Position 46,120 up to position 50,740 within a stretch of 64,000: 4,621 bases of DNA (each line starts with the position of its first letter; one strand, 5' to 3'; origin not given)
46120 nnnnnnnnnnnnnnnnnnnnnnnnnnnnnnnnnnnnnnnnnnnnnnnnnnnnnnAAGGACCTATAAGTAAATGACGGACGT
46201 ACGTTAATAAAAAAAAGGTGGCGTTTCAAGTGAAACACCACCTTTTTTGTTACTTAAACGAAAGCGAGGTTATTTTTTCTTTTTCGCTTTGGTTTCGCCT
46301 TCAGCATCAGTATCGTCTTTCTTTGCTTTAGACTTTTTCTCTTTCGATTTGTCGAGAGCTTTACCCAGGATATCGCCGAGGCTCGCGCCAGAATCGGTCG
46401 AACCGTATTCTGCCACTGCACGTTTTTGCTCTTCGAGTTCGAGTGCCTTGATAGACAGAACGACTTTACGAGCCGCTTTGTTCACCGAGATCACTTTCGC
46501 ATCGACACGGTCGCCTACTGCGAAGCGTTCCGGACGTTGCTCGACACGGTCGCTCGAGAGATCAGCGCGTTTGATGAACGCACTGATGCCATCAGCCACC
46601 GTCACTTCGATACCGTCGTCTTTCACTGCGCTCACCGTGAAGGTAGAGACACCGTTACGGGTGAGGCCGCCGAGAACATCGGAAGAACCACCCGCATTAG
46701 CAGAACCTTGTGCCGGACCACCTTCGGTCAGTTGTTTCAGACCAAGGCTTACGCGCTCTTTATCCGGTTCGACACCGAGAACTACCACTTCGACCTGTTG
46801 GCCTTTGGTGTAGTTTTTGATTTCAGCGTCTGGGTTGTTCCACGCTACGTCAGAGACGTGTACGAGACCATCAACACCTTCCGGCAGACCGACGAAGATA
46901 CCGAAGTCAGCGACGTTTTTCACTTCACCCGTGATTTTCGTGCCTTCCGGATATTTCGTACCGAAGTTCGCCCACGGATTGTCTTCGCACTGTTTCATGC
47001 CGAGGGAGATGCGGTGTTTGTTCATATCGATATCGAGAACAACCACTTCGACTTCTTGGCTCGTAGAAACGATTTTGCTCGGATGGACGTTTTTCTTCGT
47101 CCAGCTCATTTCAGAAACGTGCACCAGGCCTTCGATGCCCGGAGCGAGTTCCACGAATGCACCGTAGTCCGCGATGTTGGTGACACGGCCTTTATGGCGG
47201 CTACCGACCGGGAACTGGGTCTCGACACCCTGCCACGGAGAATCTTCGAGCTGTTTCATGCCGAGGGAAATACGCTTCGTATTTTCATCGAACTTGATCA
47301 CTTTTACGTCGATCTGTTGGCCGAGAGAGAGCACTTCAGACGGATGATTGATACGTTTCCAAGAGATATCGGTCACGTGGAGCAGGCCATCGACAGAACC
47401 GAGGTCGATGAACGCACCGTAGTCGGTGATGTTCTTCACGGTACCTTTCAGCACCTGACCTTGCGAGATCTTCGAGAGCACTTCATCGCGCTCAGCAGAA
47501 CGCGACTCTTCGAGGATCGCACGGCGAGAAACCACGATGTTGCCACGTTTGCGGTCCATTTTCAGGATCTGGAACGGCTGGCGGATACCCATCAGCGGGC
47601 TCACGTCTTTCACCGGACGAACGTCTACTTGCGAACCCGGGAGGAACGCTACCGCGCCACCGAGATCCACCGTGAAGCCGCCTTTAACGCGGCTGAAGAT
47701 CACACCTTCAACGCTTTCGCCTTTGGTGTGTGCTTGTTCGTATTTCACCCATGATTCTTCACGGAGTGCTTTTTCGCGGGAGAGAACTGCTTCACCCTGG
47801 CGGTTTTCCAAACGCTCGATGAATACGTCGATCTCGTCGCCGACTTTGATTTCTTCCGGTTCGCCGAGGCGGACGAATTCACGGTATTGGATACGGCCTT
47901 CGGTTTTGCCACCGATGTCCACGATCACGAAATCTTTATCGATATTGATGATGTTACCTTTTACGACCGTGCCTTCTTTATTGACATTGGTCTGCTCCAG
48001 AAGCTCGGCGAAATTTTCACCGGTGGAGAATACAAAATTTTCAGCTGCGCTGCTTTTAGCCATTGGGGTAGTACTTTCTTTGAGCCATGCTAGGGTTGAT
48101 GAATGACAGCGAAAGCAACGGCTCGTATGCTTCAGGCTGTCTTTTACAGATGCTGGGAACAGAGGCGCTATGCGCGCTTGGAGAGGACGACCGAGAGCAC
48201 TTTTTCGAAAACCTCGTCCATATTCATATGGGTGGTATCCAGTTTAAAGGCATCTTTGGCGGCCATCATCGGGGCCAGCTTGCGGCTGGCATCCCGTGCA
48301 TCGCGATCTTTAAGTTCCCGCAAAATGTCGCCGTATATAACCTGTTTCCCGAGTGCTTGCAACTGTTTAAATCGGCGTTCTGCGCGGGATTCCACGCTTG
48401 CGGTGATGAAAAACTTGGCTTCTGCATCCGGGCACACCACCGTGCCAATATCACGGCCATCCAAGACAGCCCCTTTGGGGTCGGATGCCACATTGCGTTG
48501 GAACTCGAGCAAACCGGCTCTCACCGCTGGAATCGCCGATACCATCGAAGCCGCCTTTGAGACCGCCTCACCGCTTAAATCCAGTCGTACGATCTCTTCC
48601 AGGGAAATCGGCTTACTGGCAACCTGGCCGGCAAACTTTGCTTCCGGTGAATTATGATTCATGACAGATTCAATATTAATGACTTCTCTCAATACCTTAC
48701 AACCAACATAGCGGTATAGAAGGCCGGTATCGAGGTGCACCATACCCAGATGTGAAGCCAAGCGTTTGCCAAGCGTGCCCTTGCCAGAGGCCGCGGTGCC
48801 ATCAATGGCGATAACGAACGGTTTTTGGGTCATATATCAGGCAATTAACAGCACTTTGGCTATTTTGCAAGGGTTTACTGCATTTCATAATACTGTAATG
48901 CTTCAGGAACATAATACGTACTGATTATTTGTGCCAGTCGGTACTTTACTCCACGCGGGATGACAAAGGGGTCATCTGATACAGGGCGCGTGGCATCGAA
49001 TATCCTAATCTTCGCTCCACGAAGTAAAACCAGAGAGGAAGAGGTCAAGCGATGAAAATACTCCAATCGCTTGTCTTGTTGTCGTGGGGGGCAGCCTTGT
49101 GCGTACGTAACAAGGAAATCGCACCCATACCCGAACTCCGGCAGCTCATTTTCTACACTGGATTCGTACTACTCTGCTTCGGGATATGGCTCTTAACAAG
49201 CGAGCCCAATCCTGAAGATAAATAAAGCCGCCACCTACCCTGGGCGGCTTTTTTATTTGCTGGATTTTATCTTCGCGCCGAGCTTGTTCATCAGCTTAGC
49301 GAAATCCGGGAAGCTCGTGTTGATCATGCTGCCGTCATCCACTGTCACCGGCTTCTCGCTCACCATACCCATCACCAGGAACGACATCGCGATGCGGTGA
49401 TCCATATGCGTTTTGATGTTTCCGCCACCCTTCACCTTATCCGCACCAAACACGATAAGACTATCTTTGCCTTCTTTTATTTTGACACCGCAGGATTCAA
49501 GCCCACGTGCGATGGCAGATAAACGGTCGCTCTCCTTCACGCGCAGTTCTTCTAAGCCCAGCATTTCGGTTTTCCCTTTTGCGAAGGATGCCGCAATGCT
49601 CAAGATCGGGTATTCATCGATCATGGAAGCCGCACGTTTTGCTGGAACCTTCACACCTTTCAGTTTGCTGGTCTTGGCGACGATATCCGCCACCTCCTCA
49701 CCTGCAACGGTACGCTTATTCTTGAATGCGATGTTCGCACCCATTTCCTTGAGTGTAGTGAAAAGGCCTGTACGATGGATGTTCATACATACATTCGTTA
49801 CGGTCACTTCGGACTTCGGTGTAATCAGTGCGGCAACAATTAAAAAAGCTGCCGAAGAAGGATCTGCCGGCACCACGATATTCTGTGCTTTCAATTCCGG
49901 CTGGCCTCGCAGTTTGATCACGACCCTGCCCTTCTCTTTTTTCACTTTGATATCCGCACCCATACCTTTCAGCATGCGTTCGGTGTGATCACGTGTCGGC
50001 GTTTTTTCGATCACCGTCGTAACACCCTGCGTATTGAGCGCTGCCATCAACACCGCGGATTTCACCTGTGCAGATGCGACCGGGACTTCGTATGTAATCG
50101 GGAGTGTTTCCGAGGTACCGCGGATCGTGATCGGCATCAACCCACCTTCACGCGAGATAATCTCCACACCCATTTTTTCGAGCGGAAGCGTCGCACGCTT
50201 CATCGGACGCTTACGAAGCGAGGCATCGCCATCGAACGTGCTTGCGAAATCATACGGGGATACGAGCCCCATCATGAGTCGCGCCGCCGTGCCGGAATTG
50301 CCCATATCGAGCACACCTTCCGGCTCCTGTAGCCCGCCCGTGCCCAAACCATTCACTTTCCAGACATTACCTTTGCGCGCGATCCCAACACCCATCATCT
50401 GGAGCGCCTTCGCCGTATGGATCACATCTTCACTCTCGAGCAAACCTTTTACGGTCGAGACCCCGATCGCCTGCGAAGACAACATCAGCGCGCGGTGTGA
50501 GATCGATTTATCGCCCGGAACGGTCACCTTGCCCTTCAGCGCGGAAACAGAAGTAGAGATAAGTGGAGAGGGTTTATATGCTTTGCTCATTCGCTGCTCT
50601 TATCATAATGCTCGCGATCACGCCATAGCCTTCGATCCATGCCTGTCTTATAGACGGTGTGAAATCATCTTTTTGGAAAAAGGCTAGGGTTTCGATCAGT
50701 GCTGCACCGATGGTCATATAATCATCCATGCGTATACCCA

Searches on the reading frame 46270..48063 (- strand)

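Call 15: search_protein_families(library=pfam, proteins=[window:46270-48063:-], max_evalue=0.001)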
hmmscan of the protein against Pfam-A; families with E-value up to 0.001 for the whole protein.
window:46270-48063:- (597 aa): 6 families
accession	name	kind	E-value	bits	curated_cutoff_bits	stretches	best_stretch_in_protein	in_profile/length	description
PF00575.29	S1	-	1.5e-95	314.1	22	6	201-270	4-74/74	S1 RNA binding domain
PF23459.1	S1_RRP5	-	1.5e-25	90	27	2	287-351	4-67/72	RRP5 S1 domain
PF21710.3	Spt6_S1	-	3.5e-14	53.3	27.5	0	476-539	23-87/91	Spt6, S1/OB domain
PF13509.12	S1_2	-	4.5e-07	30.3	21.8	0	31-82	2-48/61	S1 domain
PF24685.1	OB_RRP5_4th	-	9.8e-07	29.1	31.5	0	492-543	36-87/92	RRP5 OB-fold domain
PF24682.1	OB_RRP5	-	0.00023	21.3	27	0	378-435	21-78/90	RRP5 OB-fold domain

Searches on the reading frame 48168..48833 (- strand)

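Call 15: search_protein_families(library=pfam, proteins=[window:48168-48833:-], max_evalue=0.001)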
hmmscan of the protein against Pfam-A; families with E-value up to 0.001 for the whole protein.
window:48168-48833:- (221 aa): 3 families
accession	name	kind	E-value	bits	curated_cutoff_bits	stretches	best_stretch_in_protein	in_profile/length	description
PF02224.24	Cytidylate_kin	-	1.8e-58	198.1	26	1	8-216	1-209/211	Cytidylate kinase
PF13189.12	Cytidylate_kin2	-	5.3e-06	27.2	28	1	7-161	1-134/176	Cytidylate kinase-like family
PF13238.12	AAA_18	-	0.00018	22.4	29.4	1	8-154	1-108/128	AAA domain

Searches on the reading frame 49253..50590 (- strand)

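Call 15: search_protein_families(library=pfam, proteins=[window:49253-50590:-], max_evalue=0.001)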
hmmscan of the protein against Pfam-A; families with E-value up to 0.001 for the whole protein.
window:49253-50590:- (445 aa): 1 family
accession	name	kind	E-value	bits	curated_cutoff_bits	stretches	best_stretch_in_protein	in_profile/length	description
PF00275.25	EPSP_synthase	-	4.7e-110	368.6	22.8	1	15-432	4-415/417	EPSP synthase (3-phosphoshikimate 1-carboxyvinyltransferase)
